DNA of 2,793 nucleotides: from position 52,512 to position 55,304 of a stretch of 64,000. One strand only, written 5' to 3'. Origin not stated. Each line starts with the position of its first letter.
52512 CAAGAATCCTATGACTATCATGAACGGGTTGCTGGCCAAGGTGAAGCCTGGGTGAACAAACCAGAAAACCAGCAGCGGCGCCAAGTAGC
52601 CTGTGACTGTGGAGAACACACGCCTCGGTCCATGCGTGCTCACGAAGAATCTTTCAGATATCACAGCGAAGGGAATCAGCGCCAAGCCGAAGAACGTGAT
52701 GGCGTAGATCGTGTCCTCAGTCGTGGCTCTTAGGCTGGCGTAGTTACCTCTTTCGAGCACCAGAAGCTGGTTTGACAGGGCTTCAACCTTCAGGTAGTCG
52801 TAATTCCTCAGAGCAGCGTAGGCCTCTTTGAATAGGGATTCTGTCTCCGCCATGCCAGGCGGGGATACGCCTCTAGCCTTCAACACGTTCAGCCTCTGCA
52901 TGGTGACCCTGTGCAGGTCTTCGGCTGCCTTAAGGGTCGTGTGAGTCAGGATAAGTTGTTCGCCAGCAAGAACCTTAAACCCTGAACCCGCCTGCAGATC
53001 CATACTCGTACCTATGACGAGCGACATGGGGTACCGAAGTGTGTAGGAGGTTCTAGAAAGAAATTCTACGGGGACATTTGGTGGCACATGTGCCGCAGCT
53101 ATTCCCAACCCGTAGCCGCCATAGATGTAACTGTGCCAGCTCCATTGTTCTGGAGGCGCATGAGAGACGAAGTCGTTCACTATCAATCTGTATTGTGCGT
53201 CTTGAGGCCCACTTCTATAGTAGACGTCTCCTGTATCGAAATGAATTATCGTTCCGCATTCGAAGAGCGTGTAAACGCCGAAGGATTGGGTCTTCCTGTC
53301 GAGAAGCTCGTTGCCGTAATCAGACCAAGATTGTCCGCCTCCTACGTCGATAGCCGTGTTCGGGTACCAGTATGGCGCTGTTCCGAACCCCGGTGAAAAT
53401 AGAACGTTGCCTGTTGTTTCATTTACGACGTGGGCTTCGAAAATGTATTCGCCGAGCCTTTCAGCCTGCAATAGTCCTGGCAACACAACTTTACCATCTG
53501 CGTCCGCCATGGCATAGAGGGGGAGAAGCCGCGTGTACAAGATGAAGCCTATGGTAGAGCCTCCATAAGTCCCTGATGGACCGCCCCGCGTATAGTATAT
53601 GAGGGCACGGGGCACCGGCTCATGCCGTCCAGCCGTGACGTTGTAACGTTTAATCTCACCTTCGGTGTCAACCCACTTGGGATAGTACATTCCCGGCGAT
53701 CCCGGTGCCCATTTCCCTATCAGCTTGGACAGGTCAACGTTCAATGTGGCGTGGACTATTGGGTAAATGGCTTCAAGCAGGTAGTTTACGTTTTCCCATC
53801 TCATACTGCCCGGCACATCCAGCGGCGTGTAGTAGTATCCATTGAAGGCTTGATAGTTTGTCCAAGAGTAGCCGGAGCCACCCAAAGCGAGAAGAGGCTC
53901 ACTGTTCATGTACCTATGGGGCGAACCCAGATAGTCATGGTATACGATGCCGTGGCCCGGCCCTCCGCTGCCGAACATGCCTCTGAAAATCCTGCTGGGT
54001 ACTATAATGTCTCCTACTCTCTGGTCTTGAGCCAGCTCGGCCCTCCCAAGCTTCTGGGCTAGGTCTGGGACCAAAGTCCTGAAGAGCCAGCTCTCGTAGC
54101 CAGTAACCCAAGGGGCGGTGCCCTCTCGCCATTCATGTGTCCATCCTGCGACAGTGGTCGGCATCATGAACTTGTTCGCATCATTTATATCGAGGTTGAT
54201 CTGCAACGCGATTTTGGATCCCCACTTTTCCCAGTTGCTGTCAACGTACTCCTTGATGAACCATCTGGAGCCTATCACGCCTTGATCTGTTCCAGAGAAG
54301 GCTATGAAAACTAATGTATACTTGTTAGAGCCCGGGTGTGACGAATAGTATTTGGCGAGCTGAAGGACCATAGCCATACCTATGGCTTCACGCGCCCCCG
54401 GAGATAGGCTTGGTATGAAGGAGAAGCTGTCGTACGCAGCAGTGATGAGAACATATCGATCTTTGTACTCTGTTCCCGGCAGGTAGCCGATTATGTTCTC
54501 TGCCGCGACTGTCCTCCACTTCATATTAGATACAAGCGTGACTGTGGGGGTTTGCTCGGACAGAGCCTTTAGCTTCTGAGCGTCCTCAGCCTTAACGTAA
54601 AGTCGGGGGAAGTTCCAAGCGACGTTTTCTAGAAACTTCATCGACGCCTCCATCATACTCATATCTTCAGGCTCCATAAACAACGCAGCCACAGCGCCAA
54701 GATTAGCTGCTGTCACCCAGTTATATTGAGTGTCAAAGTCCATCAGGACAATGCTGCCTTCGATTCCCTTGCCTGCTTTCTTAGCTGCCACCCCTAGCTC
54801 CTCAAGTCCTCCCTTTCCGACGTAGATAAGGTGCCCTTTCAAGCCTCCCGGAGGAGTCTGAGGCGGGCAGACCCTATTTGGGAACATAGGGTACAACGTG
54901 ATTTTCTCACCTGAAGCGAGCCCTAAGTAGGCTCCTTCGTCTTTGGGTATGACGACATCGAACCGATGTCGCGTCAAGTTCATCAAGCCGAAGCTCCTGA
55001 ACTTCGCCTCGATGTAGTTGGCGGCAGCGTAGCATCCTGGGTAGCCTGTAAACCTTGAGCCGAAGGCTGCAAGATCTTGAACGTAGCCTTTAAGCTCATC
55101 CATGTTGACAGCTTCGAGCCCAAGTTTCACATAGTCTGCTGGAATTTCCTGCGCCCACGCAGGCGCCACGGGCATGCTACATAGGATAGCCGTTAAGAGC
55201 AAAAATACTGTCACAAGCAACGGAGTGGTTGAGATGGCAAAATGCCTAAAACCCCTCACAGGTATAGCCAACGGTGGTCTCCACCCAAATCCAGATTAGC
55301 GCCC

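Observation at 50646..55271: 1541-aa fusion of a PSMA/TfR-like M28+PA ectodomain with degenerate metal ligands to an FtsX/MacB-type permease, with no ABC ATPase nearby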

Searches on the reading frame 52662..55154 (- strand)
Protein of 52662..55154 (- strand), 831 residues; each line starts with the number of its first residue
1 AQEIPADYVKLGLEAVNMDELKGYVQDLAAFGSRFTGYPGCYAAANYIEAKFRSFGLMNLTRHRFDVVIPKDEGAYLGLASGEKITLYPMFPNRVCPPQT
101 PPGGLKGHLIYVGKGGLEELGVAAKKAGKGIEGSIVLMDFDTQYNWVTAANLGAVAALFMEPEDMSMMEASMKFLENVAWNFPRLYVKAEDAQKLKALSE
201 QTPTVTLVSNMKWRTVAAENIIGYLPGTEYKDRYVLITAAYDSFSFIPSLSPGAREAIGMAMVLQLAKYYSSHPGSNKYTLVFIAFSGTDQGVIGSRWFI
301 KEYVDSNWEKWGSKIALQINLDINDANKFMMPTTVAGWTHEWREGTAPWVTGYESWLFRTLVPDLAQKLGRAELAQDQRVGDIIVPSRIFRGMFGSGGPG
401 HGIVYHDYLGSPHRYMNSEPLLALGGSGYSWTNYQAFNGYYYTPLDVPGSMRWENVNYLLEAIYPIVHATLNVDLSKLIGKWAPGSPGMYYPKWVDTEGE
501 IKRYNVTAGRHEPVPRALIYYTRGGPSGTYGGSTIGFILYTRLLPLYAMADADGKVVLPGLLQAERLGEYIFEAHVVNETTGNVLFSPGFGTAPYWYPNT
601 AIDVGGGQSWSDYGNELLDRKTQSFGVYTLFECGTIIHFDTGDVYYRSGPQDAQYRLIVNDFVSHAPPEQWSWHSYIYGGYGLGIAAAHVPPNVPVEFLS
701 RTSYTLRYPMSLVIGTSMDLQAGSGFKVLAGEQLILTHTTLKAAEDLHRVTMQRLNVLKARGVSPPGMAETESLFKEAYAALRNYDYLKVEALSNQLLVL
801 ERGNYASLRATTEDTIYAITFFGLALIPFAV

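Call 20: search_solved_structures(query=window:52662-55154:-, max_evalue=1, show_alignments=3)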
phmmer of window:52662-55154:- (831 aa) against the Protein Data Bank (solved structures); distinct sequences matched with E-value up to 1: 7.
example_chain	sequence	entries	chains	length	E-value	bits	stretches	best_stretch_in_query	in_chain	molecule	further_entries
3iib_A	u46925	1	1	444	0.0077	17.5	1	147-304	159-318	Peptidase M28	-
3b3v_A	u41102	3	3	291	0.024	15.9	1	192-305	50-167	Bacterial leucyl aminopeptidase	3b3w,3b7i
1amp_A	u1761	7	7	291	0.024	15.9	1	192-305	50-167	AMINOPEPTIDASE | PROTEIN (AMINOPEPTIDASE) | BACTERIAL LEUCYL AMINOPEPTIDASE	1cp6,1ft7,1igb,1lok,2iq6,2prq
1rtq_A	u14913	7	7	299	0.025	15.8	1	192-305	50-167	Bacterial leucyl aminopeptidase | Aminopeptidase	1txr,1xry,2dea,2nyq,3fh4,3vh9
3b35_A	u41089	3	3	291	0.03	15.5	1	192-305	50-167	Bacterial leucyl aminopeptidase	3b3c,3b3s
2anp_A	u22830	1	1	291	0.033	15.4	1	192-305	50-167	leucyl aminopeptidase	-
3b3t_A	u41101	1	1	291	0.033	15.4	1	192-305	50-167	Bacterial leucyl aminopeptidase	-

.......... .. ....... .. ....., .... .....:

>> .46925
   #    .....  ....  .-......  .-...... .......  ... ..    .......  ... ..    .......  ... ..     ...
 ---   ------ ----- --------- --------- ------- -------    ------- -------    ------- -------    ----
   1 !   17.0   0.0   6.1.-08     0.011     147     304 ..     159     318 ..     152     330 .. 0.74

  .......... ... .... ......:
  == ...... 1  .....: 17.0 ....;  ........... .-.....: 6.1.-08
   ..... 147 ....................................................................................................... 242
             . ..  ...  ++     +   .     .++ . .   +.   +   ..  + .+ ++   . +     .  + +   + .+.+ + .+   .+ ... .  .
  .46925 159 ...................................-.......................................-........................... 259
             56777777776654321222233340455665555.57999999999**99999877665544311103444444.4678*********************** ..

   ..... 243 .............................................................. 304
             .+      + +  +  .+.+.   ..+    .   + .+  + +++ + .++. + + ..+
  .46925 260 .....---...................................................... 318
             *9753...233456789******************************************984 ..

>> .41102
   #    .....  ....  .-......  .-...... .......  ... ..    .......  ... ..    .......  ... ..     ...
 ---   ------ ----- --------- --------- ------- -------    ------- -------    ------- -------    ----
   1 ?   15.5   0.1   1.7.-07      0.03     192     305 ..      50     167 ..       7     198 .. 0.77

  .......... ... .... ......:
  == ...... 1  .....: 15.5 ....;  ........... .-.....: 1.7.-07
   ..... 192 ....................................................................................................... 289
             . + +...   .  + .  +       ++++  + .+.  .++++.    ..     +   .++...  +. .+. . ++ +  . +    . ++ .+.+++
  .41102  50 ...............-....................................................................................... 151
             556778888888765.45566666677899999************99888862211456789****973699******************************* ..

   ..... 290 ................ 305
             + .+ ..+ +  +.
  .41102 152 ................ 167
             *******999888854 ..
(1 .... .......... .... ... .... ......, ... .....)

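Call 38: predict_structure(alignment_id=A1)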
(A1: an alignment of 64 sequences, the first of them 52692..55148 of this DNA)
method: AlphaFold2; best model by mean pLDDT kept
length: 819 residues; sequences in the alignment: 64
mean_pLDDT: 91.6   pTM: 0.92
mean pLDDT of the five models: 91.6, 90.5, 89.2, 89.2, 88.8
residues with pLDDT >= 90: 633; 70-90: 133; 50-70: 40; < 50: 13
segments of 3 or more residues with pLDDT < 50: 523-535
pLDDT, mean of each block of 10 residues (from residue 1): 93 98 98 98 99 98 98 97 98 96 98 97 97 97 96 98 92 92 98 96 98 98 98 98 97 98 98 97 97 97 97 98 95 84 79 96 97 91 90 70 78 93 95 90 96 98 98 95 91 95 90 95 43 47 94 95 83 96 88 65 67 87 92 93 74 88 92 82 93 94 87 93 97 96 96 92 92 98 97 96 93 79
secondary structure, 60 per line:
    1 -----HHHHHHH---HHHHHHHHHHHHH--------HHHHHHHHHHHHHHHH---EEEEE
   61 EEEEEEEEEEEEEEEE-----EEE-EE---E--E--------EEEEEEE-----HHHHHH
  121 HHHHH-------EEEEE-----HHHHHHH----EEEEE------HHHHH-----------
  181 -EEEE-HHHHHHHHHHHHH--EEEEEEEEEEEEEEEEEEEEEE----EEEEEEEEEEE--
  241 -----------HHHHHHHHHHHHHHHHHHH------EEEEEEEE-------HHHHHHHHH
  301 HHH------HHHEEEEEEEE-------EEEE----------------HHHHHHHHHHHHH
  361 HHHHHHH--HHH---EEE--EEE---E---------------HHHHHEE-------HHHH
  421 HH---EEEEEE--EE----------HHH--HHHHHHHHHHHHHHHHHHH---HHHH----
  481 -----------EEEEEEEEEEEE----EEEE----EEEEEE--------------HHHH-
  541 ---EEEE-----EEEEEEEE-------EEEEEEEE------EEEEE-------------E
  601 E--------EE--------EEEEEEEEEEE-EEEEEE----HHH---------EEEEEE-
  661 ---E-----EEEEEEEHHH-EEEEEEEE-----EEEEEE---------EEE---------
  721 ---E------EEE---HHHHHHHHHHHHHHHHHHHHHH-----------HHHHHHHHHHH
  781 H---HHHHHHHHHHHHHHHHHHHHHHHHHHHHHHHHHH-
elements in order (helices of 4 or more, strands of 3 or more residues): H6-12 H16-28 H37-52 E56-76 E82-84 E103-109 H115-125 E133-137 H143-149 E154-158 H165-169 E182-185 H187-199 E202-223 E228-238 H252-270 E277-284 H292-303 E313-320 E328-331 H348-367 E376-378 E381-383 H403-407 H417-422 E426-431 H451-469 H473-476 E492-503 E508-511 E516-521 H536-539 E544-547 E553-560 E568-575 E582-586 E620-630 E632-637 E654-659 E670-676 E681-688 E694-699 E709-711 E731-733 H737-758 H770-781 H785-818
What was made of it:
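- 52713..53711 (-): Unassigned extracellular region (aa ~521-853): beta-rich domain(s) followed by a three-helix stalk leading into the membrane. AF2 secondary structure (call 38).
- On PA-domain M28 group (BSAP, PSMA, TfR-like): A three-helix stalk exists (aa ~778-859, call 38).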

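Call 41: fold_search(model_id=the predicted structure, library=pdb)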
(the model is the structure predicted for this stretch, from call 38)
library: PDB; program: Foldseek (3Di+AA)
matches with E <= 10: 735; with E <= 0.001: 201
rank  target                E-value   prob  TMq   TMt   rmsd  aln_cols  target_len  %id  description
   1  2ek8                  5.5e-25  1.00  0.30  0.57   9.6       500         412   18  Aminopeptidase from Aneurinibacillus sp. strain AM-1 (released 2008-03-25)
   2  6hc6_A                3.3e-24  1.00  0.34  0.60   9.0       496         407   19  The structure of BSAP, a zinc aminopeptidase from Bacillus subtilis (released 2019-08-28)
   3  6hc7_A                4.9e-24  1.00  0.34  0.61   9.0       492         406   18  The crystal structure of BSAP, a zinc aminopeptidase from Bacillus subtilis (medium resolution) (released 2019-08-28)
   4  6hc6_C                5.2e-24  1.00  0.34  0.62   7.7       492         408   19  The structure of BSAP, a zinc aminopeptidase from Bacillus subtilis (released 2019-08-28)
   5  2c6g_A                2.7e-22  1.00  0.29  0.34  10.7       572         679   14  Membrane-bound glutamate carboxypeptidase II (GCPII) with bound glutamate (released 2006-02-15)
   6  9gh7_A                4.1e-22  1.00  0.31  0.38   9.4       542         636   16  Complex of human TfR1 with a potent bicyclic peptide (released 2025-04-30)
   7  4oc4_A                4.3e-22  1.00  0.29  0.34  10.6       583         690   15  X-ray structure of of human glutamate carboxypeptidase II (GCPII) in a complex with CPIBzL, a urea-based inhibitor N~2 (released 2014-05-21)
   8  3iib                  5.2e-22  1.00  0.33  0.56   8.2       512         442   16  Crystal structure of Peptidase M28 precursor (YP_926796.1) from SHEWANELLA AMAZONENSIS SB2B at 1.70 A resolution (released 2009-08-25)
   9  2c6c_A                5.5e-22  1.00  0.30  0.34  10.4       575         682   15  membrane-bound glutamate carboxypeptidase II (GCPII) in complex with GPI-18431 (S)-2-(4-iodobenzylphosphonomethyl)-pen (released 2006-02-15)
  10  2pvw_A                6.5e-22  1.00  0.30  0.34  10.5       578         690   15  A high resolution structure of human glutamate carboxypeptidase II (GCPII) in complex with 2-(phosphonomethyl)pentaned (released 2007-05-22)
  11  2pvv_A                7.3e-22  1.00  0.31  0.36  10.2       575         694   15  Structure of human glutamate carboxypeptidase II (GCPII) in complex with L-serine-O-sulfate (released 2007-05-22)
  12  5d29_A                8.2e-22  1.00  0.31  0.36  10.6       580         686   15  X-ray structure of human glutamate carboxypeptidase II (GCPII) in complex with a hydroxamate inhibitor JHU241 (released 2016-04-27)
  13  8acr                  9.2e-22  1.00  0.31  0.50  11.4       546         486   13  Structure of Pseudomonas aeruginosa aminopeptidase, PaAP (released 2023-07-12)
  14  6okd_A                1.2e-21  1.00  0.30  0.39   9.7       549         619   15  Crystal Structure of human transferrin receptor in complex with a cystine-dense peptide (released 2020-04-15)
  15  3rbu_A                1.3e-21  1.00  0.30  0.34  10.3       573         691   14  N-terminally AviTEV-tagged Human Glutamate Carboxypeptidase II in complex with 2-PMPA (released 2012-01-04)
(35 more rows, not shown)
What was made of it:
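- On PA-domain M28 group (BSAP, PSMA, TfR-like): The best structural matches are PA-bearing enzymes, GCPII and TfR1 (call 41).
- Checked: Foldseek matches the ectodomain to M28+PA aminopeptidases, GCPII/PSMA and TfR1 (E 1e-25 to 1e-21, call 41).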
